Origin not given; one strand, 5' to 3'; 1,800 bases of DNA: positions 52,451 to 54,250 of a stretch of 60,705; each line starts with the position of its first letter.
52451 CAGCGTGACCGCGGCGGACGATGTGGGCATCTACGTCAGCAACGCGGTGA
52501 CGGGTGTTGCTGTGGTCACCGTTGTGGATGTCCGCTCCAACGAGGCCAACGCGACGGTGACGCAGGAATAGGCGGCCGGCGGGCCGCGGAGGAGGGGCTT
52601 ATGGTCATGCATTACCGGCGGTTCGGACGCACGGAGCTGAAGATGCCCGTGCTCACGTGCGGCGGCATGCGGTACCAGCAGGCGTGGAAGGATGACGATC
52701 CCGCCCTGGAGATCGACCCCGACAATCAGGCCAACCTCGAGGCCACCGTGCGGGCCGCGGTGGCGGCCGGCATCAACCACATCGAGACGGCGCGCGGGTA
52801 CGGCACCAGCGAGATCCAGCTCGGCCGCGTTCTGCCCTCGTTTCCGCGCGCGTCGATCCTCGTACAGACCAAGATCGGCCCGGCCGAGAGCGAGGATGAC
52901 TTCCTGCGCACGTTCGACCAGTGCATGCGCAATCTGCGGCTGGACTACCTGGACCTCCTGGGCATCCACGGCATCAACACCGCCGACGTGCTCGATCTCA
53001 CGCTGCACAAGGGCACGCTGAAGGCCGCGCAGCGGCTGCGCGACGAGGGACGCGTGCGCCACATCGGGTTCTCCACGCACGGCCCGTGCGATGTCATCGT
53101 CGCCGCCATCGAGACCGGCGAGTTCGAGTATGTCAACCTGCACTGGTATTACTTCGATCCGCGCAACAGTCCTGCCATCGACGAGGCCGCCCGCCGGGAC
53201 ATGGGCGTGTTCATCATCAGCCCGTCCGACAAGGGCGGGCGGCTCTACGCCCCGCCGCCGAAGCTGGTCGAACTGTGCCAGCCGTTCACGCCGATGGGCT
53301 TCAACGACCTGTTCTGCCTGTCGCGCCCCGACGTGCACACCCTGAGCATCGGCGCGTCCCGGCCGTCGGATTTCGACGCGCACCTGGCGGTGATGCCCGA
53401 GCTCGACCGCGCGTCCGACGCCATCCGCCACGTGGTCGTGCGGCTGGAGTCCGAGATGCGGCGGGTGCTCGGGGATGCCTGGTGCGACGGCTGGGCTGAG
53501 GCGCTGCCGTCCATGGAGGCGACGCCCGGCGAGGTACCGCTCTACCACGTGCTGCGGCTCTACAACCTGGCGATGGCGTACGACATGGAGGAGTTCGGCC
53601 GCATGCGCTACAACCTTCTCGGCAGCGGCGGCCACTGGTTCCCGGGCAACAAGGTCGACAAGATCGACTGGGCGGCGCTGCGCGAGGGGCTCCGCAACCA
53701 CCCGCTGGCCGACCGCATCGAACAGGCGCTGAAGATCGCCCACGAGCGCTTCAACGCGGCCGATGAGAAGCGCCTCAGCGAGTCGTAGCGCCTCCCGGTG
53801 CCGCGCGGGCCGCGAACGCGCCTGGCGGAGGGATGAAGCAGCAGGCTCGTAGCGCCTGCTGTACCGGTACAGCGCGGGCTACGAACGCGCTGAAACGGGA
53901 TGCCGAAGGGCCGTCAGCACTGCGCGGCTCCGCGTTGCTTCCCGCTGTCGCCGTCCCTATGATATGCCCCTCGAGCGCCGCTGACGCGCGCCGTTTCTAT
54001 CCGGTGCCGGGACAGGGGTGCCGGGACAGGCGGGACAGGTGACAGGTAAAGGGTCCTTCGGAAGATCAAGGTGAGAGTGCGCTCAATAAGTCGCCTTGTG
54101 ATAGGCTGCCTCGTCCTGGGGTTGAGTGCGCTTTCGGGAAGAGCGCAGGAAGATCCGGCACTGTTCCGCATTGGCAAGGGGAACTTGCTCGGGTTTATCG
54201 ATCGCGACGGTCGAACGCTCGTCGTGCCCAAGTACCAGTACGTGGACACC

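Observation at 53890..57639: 3.65-kb lower-GC insertion (WG-repeat protein plus RAYT-like transposase) bracketed by 102-bp direct repeats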

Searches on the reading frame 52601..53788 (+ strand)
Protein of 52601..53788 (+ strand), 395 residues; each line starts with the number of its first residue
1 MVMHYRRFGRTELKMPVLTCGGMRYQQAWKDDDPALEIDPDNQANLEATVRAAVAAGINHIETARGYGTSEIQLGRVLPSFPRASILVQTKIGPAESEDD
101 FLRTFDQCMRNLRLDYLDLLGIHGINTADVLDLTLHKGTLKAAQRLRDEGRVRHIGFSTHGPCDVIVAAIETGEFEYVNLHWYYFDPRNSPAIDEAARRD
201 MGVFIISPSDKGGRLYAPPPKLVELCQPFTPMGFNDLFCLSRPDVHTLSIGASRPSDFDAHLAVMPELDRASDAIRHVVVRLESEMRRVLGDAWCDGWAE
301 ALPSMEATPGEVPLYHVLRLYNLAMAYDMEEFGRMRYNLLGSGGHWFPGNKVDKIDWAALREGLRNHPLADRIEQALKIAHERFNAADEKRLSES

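Call 6: search_protein_families(library=pfam, proteins=[window:52601-53788:+], max_evalue=0.01)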
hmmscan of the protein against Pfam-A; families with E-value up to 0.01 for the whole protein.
window:52601-53788:+ (395 aa): 1 family
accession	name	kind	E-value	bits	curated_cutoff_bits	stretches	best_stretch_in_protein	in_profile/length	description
PF00248.27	Aldo_ket_red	-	2.6e-20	73.1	24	1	18-174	2-154/291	Aldo/keto reductase family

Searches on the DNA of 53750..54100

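Call 88: search_rna_families(source=window, start=53750, end=54100, threshold=evalue, max_evalue=1)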
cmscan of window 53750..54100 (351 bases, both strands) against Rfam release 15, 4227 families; matches with E-value up to 1: 1.
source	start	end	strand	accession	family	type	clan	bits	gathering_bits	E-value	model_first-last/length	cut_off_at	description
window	53751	53809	-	RF03819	mir-Ro6-3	Gene; miRNA;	-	20.6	79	0.69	1-72/72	no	mir-Ro6-3 microRNA precursor family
